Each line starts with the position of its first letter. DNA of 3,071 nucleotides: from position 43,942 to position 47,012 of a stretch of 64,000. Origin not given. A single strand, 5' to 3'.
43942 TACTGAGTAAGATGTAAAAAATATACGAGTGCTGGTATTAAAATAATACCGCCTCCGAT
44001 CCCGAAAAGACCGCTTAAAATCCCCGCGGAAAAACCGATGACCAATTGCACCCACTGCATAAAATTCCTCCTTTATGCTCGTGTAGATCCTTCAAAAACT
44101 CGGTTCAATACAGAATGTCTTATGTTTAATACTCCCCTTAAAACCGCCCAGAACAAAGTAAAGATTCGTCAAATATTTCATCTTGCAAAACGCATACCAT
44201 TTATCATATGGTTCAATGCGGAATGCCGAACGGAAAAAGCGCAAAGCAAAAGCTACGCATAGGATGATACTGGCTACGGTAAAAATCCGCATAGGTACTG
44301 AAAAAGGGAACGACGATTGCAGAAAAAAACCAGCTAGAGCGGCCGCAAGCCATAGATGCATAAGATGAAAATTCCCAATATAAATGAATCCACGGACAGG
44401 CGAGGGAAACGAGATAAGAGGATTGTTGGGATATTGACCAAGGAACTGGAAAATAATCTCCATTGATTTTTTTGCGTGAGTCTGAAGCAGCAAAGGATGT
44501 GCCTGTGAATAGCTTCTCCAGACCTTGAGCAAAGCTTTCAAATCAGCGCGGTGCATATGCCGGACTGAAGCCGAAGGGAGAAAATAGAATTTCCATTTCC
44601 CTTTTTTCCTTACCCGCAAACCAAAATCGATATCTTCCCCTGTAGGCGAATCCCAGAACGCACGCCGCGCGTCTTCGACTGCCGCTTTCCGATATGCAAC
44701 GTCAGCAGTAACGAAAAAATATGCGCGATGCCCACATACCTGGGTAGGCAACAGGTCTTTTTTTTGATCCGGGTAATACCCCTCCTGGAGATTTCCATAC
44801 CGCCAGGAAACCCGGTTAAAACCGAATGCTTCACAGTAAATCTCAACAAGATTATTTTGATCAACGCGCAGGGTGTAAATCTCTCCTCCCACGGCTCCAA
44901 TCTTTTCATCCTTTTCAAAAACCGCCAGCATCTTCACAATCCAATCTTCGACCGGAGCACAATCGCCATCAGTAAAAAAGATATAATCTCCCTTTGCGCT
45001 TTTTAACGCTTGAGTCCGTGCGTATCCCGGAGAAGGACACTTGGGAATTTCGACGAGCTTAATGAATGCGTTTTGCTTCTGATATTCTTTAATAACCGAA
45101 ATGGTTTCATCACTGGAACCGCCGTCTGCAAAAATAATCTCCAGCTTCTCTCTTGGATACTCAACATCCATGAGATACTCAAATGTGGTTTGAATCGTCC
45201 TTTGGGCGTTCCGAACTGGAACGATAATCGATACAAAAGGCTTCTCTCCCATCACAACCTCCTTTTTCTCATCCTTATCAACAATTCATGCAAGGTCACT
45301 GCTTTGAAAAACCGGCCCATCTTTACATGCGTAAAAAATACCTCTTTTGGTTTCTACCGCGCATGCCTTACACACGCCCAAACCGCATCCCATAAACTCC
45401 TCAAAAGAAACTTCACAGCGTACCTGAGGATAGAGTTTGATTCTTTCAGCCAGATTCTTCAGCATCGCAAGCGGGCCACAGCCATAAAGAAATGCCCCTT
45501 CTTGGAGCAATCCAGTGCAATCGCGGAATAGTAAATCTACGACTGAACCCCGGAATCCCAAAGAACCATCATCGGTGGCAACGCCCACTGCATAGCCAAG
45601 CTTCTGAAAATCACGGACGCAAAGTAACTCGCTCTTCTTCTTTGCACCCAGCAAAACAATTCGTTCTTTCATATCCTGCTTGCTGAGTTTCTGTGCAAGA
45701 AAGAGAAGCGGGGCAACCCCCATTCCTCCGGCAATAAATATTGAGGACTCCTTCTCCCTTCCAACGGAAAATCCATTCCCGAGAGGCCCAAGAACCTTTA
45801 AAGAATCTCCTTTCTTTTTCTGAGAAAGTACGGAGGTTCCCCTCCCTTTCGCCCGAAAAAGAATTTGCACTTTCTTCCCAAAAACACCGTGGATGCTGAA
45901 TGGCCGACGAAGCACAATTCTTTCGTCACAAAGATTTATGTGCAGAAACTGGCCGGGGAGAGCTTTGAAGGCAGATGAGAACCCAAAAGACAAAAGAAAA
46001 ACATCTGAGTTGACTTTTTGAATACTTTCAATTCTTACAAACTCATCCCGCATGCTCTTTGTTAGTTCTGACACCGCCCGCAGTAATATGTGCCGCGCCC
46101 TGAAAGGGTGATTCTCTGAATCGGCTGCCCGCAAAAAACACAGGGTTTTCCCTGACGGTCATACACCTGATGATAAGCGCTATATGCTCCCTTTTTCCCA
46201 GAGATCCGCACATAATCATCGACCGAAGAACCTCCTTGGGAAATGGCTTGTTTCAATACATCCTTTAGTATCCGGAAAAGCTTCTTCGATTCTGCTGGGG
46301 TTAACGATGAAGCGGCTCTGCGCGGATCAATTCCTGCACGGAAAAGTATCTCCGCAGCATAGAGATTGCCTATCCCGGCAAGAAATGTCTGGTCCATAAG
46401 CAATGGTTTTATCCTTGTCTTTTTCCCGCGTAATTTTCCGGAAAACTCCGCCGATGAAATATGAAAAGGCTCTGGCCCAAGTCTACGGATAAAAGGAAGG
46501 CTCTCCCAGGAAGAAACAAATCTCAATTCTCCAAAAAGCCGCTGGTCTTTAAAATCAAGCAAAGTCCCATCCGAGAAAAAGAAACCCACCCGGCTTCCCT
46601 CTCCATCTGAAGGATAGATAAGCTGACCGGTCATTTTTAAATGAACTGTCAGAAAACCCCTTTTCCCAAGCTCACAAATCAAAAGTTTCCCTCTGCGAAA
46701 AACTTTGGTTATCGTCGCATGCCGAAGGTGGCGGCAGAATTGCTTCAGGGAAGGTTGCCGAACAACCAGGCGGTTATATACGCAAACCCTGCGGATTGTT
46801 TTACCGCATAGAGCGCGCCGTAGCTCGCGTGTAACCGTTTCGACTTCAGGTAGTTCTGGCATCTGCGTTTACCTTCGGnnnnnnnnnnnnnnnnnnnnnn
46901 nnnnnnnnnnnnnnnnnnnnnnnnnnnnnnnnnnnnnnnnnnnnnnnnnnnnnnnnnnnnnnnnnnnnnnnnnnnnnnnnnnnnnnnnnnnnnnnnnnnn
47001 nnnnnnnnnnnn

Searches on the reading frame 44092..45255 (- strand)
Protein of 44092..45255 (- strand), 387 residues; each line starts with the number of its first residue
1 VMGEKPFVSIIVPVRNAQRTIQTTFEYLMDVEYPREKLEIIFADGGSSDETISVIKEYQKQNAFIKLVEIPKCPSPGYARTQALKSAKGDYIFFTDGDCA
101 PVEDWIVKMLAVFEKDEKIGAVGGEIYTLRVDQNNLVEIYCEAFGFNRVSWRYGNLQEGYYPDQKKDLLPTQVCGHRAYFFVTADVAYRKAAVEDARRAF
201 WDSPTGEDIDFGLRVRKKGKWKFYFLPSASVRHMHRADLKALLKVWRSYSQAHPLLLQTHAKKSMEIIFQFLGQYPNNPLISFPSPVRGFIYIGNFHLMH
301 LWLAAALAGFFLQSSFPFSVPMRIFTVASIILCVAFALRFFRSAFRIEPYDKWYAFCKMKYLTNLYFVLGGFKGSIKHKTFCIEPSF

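Call 34: search_protein_families(library=pfam, proteins=[window:44092-45255:-], max_evalue=0.001)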
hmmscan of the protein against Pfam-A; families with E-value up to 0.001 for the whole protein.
window:44092-45255:- (387 aa): 4 families
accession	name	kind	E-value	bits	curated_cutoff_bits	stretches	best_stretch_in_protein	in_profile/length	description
PF00535.33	Glycos_transf_2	-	2.6e-23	83.2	23.3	1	9-124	1-114/168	Glycosyl transferase family 2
PF13641.12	Glyco_tranf_2_3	-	1.3e-14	55.3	27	1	8-244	3-222/230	Glycosyltransferase like family 2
PF10111.15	Glyco_tranf_2_2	-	2.2e-12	47.5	27.3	1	9-113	1-106/276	Glycosyltransferase like family 2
PF13632.12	Glyco_trans_2_3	-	1.6e-09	38.3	27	1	172-311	63-196/198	Glycosyl transferase family group 2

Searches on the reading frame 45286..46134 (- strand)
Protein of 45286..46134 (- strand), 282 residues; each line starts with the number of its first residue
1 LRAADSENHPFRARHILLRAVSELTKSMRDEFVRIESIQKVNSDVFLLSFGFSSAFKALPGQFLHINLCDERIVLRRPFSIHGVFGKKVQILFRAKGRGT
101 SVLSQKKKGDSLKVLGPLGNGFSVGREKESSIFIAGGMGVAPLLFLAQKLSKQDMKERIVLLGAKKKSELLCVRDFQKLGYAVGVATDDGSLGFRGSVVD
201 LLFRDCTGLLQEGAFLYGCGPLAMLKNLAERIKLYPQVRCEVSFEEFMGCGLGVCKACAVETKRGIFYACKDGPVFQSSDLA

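Call 34: search_protein_families(library=pfam, proteins=[window:45286-46134:-], max_evalue=0.001)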
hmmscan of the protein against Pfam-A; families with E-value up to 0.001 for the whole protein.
window:45286-46134:- (282 aa): 2 families
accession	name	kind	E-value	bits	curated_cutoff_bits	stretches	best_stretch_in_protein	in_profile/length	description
PF10418.14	DHODB_Fe-S_bind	-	6e-13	48.7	23.9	1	245-281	1-40/41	Iron-sulfur cluster binding domain of dihydroorotate dehydrogenase B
PF00175.26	NAD_binding_1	-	7.1e-07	30.3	22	1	133-227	1-106/109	Oxidoreductase NAD-binding domain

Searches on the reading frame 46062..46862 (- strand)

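Call 34: search_protein_families(library=pfam, proteins=[window:46062-46862:-], max_evalue=0.001)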
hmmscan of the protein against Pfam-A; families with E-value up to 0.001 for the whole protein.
window:46062-46862:- (266 aa): 4 families
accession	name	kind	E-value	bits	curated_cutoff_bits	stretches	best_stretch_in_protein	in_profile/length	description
PF01149.29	Fapy_DNA_glyco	-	3e-28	99.2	25.5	1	1-112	1-116/117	Formamidopyrimidine-DNA glycosylase N-terminal domain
PF06831.19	H2TH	-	8.3e-24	83.8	34.7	1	128-215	1-90/93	Formamidopyrimidine-DNA glycosylase H2TH domain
PF06827.20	zf-FPG_IleRS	-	2.4e-08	34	21.3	1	238-265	1-28/30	Zinc finger found in FPG and IleRS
PF05833.16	NFACT_N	-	2e-06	27.3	31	1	130-211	168-248/456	NFACT N-terminal and middle domains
